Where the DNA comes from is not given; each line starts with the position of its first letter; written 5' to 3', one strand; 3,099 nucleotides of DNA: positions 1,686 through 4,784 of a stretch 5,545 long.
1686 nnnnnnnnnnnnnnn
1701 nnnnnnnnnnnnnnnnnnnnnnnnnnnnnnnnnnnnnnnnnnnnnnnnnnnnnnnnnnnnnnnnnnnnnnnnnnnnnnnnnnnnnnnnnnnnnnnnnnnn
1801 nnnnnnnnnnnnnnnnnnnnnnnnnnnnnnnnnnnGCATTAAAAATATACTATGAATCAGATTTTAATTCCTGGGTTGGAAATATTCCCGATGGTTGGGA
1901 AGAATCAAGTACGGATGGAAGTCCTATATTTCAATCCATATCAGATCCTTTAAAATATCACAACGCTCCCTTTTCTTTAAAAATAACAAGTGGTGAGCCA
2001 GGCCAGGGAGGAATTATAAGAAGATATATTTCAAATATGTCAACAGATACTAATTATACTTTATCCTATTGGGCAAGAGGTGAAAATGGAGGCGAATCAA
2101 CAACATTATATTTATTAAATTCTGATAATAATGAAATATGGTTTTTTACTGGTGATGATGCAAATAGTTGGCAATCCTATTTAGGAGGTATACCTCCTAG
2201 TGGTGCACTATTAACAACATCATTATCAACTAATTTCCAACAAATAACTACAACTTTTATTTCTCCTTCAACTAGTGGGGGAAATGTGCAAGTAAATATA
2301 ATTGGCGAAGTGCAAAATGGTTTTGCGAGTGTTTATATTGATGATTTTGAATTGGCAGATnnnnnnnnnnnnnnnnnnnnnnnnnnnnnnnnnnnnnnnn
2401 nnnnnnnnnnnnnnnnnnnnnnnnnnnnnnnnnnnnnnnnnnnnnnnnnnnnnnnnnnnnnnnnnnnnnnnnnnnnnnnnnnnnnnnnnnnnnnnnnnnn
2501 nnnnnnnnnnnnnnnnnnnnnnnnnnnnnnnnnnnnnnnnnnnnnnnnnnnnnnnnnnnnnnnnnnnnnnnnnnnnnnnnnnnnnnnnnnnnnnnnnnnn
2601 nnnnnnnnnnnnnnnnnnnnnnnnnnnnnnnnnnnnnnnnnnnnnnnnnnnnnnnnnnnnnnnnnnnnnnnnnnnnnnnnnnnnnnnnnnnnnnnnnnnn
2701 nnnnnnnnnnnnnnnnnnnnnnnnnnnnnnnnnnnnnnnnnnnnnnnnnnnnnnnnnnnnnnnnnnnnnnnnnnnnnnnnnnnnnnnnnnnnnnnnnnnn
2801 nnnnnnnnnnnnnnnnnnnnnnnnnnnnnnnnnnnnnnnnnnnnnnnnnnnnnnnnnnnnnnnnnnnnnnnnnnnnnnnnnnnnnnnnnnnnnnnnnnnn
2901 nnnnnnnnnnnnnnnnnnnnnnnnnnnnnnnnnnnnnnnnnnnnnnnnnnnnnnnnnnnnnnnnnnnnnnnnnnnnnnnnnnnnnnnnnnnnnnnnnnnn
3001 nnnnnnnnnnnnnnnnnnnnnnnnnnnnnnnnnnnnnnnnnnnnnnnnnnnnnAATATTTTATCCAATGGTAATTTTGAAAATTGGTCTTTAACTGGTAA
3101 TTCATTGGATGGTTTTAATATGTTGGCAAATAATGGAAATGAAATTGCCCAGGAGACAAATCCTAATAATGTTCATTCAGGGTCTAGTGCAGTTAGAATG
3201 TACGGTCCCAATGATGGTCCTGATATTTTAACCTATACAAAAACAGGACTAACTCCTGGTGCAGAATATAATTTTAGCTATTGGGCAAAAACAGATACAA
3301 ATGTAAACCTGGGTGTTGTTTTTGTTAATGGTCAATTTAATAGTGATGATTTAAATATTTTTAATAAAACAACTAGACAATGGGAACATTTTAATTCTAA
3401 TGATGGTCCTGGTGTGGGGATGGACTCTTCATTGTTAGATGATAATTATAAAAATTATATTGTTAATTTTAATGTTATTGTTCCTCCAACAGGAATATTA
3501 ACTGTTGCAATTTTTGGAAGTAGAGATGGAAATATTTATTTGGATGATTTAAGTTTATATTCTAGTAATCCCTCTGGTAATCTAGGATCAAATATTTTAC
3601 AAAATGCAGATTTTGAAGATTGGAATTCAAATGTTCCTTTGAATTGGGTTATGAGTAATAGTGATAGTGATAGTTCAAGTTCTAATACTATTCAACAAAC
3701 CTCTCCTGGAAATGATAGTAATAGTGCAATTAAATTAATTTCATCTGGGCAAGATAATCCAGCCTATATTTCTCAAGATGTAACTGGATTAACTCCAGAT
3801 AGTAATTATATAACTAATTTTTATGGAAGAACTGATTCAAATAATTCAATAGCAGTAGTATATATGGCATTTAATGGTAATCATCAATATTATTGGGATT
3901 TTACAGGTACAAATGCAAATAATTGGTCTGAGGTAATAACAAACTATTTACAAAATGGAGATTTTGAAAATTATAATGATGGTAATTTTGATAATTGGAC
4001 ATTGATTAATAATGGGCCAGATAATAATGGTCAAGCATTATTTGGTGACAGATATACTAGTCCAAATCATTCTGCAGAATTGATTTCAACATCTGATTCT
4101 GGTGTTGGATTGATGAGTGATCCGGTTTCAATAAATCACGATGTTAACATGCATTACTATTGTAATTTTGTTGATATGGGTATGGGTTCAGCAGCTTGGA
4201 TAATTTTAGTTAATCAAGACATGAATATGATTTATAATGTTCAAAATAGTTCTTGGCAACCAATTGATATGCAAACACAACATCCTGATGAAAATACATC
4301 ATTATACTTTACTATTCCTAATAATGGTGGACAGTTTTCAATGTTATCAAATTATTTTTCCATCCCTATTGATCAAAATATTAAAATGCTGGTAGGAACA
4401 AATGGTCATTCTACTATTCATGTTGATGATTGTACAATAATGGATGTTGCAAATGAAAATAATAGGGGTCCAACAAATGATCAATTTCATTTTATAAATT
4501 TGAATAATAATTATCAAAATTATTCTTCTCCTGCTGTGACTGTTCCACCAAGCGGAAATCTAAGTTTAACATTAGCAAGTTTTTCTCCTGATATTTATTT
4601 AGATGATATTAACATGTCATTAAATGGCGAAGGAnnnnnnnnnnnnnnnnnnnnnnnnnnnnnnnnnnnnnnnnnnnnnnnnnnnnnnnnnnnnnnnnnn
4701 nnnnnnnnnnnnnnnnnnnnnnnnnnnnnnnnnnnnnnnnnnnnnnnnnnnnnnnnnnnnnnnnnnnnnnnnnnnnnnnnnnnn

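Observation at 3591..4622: Second nested pair (module F inside module E), split at the same loop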

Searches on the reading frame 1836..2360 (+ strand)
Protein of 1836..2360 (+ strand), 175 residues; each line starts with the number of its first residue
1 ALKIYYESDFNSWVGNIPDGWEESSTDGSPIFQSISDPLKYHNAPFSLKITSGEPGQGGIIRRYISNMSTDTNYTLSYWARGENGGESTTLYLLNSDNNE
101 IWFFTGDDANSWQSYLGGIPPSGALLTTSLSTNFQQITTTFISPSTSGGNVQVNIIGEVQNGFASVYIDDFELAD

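Call 69: search_protein_families(library=pfam, proteins=[window:1836-2360:+], max_evalue=1)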
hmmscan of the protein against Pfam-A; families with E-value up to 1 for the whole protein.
window:1836-2360:+ (175 aa): 1 family
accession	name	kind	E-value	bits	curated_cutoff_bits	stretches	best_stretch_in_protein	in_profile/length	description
PF02018.23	CBM_4_9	-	1.3e-05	26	25.9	1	4-141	3-116/136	Carbohydrate binding domain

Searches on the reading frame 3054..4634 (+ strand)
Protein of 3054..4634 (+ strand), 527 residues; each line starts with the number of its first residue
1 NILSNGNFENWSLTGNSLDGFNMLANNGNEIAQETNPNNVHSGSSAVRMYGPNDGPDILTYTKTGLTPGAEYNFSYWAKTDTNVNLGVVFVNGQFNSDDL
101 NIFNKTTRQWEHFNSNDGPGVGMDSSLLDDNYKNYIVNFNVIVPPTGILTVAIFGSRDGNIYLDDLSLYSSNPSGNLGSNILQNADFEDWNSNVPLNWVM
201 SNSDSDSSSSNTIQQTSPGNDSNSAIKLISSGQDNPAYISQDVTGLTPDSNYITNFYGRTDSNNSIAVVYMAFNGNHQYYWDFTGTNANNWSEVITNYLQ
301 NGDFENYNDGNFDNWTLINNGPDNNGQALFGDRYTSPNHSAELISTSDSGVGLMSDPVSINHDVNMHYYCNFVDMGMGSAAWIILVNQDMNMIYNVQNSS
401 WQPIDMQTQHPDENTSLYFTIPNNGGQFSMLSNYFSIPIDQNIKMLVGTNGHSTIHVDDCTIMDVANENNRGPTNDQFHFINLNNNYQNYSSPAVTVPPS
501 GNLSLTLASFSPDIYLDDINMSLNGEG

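Call 55: find_related_loci(query=window:3054-4634:+, collection=metagenome_contigs, flank=6000)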
Query window:3054-4634:+ (527 aa) in metagenome_contigs; peptide patterns used: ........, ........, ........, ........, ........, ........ (x = any residue, [..] = any of these).
37 stretches matched a pattern; 1 encode a relative of the query (tblastn E <= 1e-3); 1 distinct loci.
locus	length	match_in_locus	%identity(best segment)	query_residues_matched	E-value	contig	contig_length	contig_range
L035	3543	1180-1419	32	4-88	2e-5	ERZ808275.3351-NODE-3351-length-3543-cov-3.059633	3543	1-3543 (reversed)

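Call 56: find_related_loci(query=window:3054-4634:+, collection=viral_contigs, flank=6000)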
Query window:3054-4634:+ (527 aa) in viral_contigs; peptide patterns used: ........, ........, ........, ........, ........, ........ (x = any residue, [..] = any of these).
2 stretches matched a pattern, but none encodes a relative of the query by tblastn (E <= 1e-3).
